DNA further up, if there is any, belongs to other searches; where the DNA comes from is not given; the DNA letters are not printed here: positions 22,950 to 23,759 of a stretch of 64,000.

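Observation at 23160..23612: The cNMP-gated ion channel carries a C-terminal OTU-like domain whose catalytic Cys box reads GNDLF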

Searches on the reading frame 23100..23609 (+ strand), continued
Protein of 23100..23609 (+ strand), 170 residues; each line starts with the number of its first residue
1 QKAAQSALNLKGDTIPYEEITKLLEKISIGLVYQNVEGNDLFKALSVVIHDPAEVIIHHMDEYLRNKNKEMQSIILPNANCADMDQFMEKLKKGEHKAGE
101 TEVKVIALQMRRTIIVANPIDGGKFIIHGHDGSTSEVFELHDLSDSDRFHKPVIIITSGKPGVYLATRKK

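Call 42: search_solved_structures(query=A3, max_evalue=1, show_alignments=2)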
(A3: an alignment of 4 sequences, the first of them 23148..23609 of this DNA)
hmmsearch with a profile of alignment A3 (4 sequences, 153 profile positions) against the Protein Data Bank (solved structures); distinct sequences matched with E-value up to 1: 10.
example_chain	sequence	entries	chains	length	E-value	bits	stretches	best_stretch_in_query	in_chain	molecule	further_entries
4fx7_A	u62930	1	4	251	0.0012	21.9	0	85-124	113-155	Imidazole glycerol phosphate synthase subunit HisF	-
3tmo_A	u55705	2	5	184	0.0014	21.7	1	18-98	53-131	OTU domain-containing protein 5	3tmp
3pfy_A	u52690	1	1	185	0.0014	21.7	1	18-99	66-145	OTU domain-containing protein 5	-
3og3_A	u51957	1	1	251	0.0045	20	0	85-124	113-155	Imidazole glycerol phosphate synthase subunit hisF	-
2w6r_A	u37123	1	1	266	0.013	18.5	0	92-124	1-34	IMIDAZOLE GLYCEROL PHOSPHATE SYNTHASE SUBUNIT HISF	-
3igo_A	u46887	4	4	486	0.021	17.8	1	35-130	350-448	Calmodulin-domain protein kinase 1 | Calmodulin-domain protein kinase 1, putative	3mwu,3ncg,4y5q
9d8s_A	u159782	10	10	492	0.022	17.8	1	35-130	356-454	Calmodulin-domain protein kinase 1 | Non-specific serine/threonine protein kinase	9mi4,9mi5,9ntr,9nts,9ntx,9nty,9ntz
7pl7_A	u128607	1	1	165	0.05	16.6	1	20-98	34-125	OTU domain-containing protein 2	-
8c83_x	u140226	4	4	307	0.15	15.1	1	35-98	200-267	OTU domain-containing protein 2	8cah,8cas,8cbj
4bou_A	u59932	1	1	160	0.26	14.3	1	7-100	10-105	OTU DOMAIN-CONTAINING PROTEIN 3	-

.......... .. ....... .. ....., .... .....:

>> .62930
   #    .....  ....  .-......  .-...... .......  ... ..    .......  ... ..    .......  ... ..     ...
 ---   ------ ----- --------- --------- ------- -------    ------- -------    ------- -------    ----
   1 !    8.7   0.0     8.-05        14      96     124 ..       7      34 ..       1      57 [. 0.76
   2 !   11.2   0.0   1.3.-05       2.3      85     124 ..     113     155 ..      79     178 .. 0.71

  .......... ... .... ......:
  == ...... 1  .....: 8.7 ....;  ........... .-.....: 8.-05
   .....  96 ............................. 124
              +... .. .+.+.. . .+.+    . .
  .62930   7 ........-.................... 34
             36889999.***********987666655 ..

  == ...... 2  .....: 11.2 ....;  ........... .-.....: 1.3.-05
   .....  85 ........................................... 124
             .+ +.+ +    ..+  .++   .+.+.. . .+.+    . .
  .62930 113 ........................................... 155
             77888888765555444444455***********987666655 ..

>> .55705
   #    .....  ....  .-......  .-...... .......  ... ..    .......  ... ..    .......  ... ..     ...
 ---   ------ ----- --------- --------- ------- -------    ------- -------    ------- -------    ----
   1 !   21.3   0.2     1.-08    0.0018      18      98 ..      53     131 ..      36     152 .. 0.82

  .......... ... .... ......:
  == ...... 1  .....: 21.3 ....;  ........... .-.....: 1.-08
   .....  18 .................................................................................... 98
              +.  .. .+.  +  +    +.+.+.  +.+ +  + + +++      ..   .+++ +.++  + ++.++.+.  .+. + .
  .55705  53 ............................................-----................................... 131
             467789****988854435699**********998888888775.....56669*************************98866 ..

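Call 47: predict_structure(alignment_id=A3)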
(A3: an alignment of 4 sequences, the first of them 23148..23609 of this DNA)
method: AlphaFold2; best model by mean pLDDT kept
length: 154 residues; sequences in the alignment: 4
mean_pLDDT: 57.9   pTM: 0.45
mean pLDDT of the five models: 57.9, 54.1, 53.3, 52.7, 51.0
residues with pLDDT >= 90: 0; 70-90: 14; 50-70: 106; < 50: 34
segments of 3 or more residues with pLDDT < 50: 1-5, 10-23, 143-146, 149-154
pLDDT, mean of each block of 10 residues (from residue 1): 47 38 55 66 60 53 59 65 67 71 59 64 60 64 50 35
secondary structure, 60 per line:
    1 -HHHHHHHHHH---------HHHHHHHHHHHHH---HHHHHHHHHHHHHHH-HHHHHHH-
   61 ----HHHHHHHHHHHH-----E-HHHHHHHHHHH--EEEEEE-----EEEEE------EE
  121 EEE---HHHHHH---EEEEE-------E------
elements in order: H2-11 H21-33 H37-51 H53-59 H65-76 H84-94 E97-102 E108-112 E119-123 H127-132 E136-140

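Call 51: fold_search(model_id=the predicted structure, library=pdb)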
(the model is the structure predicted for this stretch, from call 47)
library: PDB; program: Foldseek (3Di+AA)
matches with E <= 10: 91; with E <= 0.001: 0
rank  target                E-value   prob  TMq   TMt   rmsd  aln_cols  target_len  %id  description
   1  3znx                  3.3e-01  0.15  0.27  0.17  16.0       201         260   13  Crystal structure of the OTU domain of OTULIN D336A mutant (released 2013-06-26)
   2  5lrw_C                3.8e-01  0.09  0.20  0.12  18.9       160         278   19  Structure of Cezanne/OTUD7B OTU domain bound to ubiquitin (released 2016-10-19)
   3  5lrw_A                4.0e-01  0.08  0.20  0.12  18.6       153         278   18  Structure of Cezanne/OTUD7B OTU domain bound to ubiquitin (released 2016-10-19)
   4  3pfy                  4.3e-01  0.08  0.18  0.21  15.8       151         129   12  The catalytic domain of human OTUD5 (released 2010-12-15)
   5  4bou                  4.5e-01  0.20  0.27  0.29  14.7       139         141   13  Structure of OTUD3 OTU domain (released 2013-07-17)
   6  3phw_E                5.1e-01  0.12  0.22  0.22  14.5       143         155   15  OTU Domain of Crimean Congo Hemorrhagic Fever Virus in complex with Ubiquitin (released 2011-02-02)
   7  6dx5_A                5.1e-01  0.11  0.15  0.14  12.6       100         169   19  Crystal structure of the viral OTU domain protease from Farallon virus (released 2018-12-19)
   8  4ksl_M                5.4e-01  0.11  0.27  0.17  16.7       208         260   13  Gumby/Fam105B in complex with linear di-ubiquitin (released 2013-06-05)
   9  3tmp_G                5.8e-01  0.10  0.23  0.23  16.4       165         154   15  The catalytic domain of human deubiquitinase DUBA in complex with ubiquitin aldehyde (released 2012-01-11)
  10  4ksj                  6.1e-01  0.23  0.27  0.17   8.6       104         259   10  Crystal structure of the OTU domain of Gumby/Fam105B at 1.6 angstrom (released 2013-06-05)
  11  5dq6_B                6.5e-01  0.07  0.19  0.10  12.5       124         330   17  Mus musculus A20 OTU domain (released 2015-12-30)
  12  5v5i_C                7.3e-01  0.09  0.21  0.20  14.5       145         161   14  OTU protease of Crimean Congo Hemorrhagic Fever Virus bound to ubiquitin variant CC.1 (released 2017-05-10)
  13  3znz_A                8.3e-01  0.09  0.27  0.17  16.2       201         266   12  Crystal structure of OTULIN OTU domain (C129A) in complex with Met1- di ubiquitin (released 2013-06-26)
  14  3tmp_A                9.4e-01  0.07  0.22  0.20  16.7       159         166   17  The catalytic domain of human deubiquitinase DUBA in complex with ubiquitin aldehyde (released 2012-01-11)
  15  3znv                  1.1e+00  0.28  0.25  0.15   6.2        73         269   12  Crystal structure of the OTU domain of OTULIN at 1.3 Angstroms. (released 2013-06-26)
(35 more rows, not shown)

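Call 58: find_related_loci(query=A3, collection=metagenome_contigs, flank=3000)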
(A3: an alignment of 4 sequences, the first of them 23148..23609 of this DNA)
Query A3 (154 aa) in metagenome_contigs; peptide patterns used: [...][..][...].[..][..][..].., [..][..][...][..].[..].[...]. (x = any residue, [..] = any of these).
528 stretches matched a pattern, but none encodes a relative of the query by tblastn (E <= 1e-3).
